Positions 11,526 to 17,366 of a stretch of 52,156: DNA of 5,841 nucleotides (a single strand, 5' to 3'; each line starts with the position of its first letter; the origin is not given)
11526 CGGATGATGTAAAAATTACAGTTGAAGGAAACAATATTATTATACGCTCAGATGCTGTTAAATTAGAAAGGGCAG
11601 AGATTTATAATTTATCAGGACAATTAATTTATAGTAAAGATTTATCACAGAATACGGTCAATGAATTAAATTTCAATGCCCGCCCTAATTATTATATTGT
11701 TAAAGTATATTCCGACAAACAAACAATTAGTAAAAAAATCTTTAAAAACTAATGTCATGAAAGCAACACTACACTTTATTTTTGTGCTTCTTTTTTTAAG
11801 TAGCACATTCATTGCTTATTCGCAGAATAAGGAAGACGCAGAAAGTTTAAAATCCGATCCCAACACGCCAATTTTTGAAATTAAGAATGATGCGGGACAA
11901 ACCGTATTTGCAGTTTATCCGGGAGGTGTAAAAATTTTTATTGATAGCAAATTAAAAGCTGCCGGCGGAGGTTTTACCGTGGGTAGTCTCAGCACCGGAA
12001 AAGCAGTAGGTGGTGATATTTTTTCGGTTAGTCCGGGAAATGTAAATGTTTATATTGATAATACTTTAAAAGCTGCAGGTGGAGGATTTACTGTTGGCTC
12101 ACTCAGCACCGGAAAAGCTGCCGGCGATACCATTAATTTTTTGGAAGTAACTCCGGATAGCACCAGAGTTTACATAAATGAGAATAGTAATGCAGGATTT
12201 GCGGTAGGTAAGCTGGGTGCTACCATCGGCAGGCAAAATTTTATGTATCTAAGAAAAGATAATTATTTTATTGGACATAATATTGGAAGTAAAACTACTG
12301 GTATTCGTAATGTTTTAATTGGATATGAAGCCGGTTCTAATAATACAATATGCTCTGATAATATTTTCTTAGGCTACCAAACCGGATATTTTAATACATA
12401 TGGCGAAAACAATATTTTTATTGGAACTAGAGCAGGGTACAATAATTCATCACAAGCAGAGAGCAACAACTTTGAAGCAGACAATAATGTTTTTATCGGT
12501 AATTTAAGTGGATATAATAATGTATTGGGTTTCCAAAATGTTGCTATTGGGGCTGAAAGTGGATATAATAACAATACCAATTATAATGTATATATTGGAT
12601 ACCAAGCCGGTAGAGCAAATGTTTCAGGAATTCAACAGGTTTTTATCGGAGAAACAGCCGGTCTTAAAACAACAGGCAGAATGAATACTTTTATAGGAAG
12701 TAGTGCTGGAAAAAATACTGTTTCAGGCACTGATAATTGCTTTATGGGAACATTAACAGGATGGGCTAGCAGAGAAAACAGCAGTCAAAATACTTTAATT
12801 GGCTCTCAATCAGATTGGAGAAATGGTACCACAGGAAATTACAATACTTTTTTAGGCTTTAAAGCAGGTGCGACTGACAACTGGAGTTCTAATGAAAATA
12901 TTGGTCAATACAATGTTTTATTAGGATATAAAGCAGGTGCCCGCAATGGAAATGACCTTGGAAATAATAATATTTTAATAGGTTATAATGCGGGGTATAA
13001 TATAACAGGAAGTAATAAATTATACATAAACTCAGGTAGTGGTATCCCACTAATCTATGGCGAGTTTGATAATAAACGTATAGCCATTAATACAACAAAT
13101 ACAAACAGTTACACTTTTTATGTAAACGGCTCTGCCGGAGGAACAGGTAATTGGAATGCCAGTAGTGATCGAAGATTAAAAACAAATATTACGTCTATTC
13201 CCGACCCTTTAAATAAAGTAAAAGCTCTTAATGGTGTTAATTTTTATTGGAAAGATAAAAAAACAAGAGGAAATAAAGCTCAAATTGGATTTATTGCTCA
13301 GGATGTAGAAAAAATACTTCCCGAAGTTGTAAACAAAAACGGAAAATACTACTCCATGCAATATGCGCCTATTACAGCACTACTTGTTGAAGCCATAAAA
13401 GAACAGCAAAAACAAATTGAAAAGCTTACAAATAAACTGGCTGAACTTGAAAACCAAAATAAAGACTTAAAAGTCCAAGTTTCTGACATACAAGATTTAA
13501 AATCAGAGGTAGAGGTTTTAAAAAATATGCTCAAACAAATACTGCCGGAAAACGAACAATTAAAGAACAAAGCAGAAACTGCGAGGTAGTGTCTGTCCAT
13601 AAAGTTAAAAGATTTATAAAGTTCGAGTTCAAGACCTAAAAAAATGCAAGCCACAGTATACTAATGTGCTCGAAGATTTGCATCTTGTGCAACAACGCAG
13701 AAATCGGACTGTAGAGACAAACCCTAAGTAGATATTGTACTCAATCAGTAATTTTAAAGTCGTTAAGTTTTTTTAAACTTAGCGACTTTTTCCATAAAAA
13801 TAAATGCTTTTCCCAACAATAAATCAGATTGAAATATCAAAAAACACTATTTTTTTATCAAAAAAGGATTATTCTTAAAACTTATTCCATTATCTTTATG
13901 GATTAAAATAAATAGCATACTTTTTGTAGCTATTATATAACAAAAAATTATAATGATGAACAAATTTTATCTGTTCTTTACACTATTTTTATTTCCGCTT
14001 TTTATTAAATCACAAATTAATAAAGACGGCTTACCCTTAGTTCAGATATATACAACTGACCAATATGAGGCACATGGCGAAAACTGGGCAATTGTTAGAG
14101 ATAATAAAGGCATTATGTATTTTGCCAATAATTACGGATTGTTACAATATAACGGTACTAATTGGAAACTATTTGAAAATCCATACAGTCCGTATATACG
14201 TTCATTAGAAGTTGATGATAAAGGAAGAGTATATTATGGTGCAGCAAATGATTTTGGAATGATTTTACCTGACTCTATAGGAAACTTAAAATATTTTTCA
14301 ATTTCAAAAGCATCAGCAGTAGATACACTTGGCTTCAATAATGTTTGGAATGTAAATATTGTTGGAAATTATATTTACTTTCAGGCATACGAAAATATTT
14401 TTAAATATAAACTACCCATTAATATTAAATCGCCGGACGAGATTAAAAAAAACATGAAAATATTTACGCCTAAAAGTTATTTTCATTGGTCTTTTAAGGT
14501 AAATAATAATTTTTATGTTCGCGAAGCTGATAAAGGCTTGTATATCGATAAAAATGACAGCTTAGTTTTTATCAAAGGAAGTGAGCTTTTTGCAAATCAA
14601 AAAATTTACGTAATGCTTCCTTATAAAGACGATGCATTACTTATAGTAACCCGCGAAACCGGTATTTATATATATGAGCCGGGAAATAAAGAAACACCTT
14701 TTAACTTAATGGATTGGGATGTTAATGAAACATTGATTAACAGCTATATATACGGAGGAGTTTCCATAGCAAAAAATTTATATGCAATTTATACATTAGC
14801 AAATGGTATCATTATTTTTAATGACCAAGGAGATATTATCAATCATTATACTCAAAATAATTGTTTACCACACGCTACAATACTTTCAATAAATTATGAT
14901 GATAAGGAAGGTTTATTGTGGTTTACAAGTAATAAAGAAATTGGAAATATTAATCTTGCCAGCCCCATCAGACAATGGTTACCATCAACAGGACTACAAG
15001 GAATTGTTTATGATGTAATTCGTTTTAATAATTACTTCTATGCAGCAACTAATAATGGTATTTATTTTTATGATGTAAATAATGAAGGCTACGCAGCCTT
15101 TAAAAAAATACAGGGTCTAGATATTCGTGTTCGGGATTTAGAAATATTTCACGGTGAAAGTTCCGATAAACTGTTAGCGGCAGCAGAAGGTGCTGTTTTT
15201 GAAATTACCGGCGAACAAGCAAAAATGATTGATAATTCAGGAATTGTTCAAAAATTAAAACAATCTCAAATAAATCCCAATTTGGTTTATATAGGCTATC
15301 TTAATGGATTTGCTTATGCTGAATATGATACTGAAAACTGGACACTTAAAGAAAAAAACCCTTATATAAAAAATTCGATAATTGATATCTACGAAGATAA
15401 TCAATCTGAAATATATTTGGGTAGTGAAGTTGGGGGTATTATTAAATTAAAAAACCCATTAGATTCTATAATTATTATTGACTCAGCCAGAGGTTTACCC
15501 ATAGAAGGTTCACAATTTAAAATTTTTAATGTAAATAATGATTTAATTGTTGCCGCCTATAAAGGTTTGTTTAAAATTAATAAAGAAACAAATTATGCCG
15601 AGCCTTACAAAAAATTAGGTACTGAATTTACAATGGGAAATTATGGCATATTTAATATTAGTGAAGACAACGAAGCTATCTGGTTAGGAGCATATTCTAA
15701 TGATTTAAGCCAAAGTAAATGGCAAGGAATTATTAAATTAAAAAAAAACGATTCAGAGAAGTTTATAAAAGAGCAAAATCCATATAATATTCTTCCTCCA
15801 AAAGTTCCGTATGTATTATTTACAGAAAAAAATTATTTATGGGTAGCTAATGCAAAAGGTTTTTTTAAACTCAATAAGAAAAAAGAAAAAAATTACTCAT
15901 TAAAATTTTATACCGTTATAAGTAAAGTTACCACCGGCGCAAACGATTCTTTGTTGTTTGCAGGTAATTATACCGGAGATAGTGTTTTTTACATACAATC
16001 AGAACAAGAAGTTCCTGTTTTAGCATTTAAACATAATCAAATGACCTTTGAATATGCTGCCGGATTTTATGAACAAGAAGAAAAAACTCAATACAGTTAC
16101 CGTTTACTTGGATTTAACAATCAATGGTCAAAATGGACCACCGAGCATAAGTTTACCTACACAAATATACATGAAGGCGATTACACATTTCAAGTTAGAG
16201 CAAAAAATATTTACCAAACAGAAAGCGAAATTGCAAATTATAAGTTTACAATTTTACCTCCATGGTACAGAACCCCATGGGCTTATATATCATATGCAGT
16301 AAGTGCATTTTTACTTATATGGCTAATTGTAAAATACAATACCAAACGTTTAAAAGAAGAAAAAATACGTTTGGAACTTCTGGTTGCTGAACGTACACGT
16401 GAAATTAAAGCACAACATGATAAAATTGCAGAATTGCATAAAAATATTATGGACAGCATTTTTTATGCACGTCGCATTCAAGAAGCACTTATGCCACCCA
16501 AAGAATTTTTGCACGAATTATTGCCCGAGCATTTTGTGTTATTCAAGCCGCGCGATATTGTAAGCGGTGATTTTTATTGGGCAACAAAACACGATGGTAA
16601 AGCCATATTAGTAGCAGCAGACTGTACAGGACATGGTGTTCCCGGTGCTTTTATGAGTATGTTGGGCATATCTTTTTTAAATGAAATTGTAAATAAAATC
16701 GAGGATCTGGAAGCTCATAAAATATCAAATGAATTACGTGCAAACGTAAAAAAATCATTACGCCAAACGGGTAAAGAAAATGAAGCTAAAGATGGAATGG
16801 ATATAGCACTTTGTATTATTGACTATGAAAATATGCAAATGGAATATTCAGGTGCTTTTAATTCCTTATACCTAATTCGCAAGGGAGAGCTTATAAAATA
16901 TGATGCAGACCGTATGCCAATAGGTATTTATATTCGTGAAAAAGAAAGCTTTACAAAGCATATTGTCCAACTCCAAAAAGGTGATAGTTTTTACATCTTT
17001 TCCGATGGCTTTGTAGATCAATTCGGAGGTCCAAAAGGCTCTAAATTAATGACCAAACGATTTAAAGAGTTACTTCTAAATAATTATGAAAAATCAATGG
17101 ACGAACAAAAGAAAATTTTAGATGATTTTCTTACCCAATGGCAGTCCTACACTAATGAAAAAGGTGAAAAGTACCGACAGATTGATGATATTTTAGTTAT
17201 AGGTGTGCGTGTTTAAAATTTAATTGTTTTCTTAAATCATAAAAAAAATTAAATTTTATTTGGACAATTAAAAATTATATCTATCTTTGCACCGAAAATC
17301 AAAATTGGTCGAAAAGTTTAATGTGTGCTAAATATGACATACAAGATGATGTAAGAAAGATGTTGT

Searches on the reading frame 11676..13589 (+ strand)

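Call 65: search_protein_families(library=pfam, proteins=[window:11676-13589:+], max_evalue=0.0001)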
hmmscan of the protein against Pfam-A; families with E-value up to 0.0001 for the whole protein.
window:11676-13589:+ (637 aa): 1 family
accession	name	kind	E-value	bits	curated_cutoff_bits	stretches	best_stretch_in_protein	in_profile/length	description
PF13884.11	Peptidase_S74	-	4.5e-19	68.9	22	1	497-552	1-57/58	Chaperone of endosialidase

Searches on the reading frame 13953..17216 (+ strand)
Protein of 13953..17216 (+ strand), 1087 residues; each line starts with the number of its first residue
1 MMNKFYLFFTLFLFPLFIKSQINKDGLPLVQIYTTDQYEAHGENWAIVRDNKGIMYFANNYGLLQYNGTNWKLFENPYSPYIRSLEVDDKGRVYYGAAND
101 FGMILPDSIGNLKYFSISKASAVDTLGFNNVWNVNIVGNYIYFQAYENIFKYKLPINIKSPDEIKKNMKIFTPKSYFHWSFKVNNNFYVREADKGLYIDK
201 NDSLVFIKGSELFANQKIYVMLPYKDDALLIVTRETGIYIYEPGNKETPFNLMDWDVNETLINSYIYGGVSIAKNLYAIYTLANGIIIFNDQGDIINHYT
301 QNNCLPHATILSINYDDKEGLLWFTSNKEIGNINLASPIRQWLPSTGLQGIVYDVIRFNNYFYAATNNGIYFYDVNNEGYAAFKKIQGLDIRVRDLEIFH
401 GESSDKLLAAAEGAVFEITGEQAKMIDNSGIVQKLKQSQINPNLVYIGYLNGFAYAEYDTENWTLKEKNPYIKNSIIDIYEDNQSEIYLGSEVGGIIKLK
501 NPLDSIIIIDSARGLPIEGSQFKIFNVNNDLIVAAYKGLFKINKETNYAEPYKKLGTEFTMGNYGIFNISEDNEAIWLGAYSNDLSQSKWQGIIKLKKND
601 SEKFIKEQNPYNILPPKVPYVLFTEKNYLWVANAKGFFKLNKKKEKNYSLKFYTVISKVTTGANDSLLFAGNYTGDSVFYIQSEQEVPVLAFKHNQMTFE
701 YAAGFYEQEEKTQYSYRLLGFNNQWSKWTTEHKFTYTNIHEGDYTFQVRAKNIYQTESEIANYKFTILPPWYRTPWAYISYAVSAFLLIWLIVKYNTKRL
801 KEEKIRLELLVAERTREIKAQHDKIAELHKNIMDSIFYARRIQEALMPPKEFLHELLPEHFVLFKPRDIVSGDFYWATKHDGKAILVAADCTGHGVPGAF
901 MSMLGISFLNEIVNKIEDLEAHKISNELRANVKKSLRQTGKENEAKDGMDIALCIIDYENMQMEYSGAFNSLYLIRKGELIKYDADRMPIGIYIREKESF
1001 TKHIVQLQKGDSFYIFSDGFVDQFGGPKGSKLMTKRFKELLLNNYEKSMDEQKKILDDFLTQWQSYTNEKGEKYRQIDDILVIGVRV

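Call 65: search_protein_families(library=pfam, proteins=[window:13953-17216:+], max_evalue=0.0001)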
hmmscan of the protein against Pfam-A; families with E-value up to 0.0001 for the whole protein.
window:13953-17216:+ (1087 aa): 3 families
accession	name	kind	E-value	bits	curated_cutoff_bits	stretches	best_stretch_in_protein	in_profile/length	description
PF07228.17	SpoIIE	-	5.8e-17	62.7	25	1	881-1087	2-191/192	Stage II sporulation protein E (SpoIIE)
PF07495.19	Y_Y_Y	-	7.7e-14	51.8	26.6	1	706-767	2-64/65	Y_Y_Y domain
PF07494.17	Reg_prop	-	2.5e-07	30.5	20.4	0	473-491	4-22/24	Two component regulator propeller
